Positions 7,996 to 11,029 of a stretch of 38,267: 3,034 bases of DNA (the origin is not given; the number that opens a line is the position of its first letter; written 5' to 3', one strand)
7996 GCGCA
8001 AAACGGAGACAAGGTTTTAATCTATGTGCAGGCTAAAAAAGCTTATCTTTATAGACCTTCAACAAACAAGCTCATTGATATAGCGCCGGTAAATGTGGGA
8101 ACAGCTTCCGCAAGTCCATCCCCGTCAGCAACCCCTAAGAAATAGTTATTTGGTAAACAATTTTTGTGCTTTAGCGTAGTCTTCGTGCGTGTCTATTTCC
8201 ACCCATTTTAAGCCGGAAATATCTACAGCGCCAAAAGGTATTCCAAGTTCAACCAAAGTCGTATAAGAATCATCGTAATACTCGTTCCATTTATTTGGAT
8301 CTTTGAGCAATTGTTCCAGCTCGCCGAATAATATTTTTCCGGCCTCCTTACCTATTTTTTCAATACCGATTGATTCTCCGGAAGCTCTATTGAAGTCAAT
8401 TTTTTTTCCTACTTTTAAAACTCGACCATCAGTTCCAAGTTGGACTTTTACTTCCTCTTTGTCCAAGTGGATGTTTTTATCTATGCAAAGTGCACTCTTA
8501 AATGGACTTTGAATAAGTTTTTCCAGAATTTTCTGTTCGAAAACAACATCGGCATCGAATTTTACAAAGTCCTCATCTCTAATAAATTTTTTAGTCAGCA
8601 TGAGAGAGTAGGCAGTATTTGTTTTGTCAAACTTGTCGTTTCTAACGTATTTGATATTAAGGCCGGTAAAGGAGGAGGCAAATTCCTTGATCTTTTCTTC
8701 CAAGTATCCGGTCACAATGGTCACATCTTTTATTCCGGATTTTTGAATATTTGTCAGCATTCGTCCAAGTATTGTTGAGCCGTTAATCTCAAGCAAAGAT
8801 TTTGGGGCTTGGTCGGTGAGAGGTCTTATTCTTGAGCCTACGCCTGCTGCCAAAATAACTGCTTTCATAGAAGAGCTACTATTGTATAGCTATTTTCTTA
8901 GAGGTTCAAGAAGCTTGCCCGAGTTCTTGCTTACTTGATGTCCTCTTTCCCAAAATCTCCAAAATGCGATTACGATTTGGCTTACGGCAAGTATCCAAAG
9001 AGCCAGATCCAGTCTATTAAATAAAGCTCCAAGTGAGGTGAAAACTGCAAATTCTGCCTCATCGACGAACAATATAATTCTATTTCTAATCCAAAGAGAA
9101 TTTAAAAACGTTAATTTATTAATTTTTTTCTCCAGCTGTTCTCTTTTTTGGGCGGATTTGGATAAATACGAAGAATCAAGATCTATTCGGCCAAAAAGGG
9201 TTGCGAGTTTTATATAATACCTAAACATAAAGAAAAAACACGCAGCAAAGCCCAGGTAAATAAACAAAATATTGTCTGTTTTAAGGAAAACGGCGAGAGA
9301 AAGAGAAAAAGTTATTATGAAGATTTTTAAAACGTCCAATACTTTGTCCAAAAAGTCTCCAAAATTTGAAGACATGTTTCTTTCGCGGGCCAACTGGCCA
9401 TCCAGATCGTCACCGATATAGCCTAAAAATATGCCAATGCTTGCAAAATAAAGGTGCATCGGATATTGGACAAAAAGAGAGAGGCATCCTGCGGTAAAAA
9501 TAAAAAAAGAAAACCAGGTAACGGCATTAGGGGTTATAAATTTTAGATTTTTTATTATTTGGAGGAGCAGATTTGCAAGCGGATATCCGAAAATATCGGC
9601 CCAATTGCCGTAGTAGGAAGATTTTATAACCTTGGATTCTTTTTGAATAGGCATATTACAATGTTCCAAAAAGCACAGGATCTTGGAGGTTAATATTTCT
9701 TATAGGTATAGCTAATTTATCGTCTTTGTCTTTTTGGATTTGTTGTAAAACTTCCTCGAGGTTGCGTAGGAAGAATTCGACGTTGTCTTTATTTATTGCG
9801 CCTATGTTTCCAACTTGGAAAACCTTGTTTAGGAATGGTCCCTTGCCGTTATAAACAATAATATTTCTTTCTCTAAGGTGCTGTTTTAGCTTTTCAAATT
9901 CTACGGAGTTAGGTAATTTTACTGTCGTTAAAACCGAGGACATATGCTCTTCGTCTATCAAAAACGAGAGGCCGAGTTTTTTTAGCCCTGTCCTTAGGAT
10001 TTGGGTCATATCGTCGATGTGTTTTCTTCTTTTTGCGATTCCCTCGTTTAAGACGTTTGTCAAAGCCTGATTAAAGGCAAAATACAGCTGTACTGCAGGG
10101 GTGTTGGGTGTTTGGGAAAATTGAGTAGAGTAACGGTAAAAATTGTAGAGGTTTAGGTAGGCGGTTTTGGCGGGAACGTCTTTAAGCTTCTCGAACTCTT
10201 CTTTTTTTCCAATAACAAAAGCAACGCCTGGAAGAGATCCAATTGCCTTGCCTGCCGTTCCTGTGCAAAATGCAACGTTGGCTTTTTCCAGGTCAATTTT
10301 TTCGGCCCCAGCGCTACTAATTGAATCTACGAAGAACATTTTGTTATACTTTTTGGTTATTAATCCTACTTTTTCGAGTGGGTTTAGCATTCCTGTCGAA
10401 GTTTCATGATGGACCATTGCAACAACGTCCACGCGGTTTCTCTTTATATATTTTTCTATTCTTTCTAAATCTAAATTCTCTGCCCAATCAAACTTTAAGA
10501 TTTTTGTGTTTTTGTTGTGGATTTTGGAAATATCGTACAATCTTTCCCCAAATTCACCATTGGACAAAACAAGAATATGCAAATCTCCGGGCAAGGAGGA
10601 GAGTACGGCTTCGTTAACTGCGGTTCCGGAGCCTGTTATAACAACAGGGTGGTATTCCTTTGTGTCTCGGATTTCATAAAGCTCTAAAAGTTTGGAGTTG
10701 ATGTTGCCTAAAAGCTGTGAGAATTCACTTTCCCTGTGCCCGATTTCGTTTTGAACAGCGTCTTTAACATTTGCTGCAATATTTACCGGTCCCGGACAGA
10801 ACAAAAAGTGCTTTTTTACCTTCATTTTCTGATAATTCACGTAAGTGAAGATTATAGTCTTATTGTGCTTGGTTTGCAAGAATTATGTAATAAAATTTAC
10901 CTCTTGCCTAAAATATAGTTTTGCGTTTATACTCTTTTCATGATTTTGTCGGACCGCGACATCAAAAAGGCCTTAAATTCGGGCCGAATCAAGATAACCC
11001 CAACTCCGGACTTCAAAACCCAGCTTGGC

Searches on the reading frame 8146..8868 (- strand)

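Call 7: search_protein_families(library=pfam, proteins=[window:8146-8868:-], max_evalue=0.01)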
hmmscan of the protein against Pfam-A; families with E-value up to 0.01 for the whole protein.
window:8146-8868:- (240 aa): 4 families
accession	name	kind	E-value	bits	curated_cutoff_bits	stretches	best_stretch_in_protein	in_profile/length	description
PF00483.29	NTP_transferase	-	6.2e-15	55.9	21.2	1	2-119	1-121/245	Nucleotidyl transferase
PF12804.13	NTP_transf_3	-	3.1e-11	44.2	27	1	3-120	1-109/160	MobA-like NTP transferase domain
PF20202.4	DUF6564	-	0.00046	20.4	25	1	31-122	15-112/230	Domain of unknown function (DUF6564)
PF01128.25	IspD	-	0.00099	19.4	27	1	2-53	2-51/221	2-C-methyl-D-erythritol 4-phosphate cytidylyltransferase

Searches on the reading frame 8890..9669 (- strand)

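Call 7: search_protein_families(library=pfam, proteins=[window:8890-9669:-], max_evalue=0.01)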
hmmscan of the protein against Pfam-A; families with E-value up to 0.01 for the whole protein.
window:8890-9669:- (259 aa): 1 family
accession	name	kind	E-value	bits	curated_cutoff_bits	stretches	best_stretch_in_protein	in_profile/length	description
PF01066.26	CDP-OH_P_transf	-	8.1e-14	52.7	22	1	45-153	2-106/152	CDP-alcohol phosphatidyltransferase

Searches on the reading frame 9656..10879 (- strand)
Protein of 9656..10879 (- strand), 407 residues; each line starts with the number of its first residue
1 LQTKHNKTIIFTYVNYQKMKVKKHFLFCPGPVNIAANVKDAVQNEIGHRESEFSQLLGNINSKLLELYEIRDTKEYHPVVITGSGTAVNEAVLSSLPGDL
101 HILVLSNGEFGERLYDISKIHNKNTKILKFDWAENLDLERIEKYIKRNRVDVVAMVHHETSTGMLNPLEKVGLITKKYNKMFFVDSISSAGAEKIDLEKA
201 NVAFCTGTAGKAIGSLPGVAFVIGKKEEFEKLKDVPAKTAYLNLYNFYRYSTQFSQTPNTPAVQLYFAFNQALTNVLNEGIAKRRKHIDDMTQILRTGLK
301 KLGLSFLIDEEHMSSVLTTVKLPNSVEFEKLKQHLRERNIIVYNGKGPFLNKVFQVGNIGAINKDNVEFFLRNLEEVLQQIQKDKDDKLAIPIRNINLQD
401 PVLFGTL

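Call 7: search_protein_families(library=pfam, proteins=[window:9656-10879:-], max_evalue=0.01)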
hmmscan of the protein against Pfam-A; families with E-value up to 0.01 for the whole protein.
window:9656-10879:- (407 aa): 2 families
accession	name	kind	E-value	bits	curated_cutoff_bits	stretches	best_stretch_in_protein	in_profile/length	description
PF00266.25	Aminotran_5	-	1.4e-26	93.8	21.5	1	39-346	27-339/371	Aminotransferase class-V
PF00155.27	Aminotran_1_2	-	3.5e-09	36.8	19.7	1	135-349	127-337/361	Aminotransferase class I and II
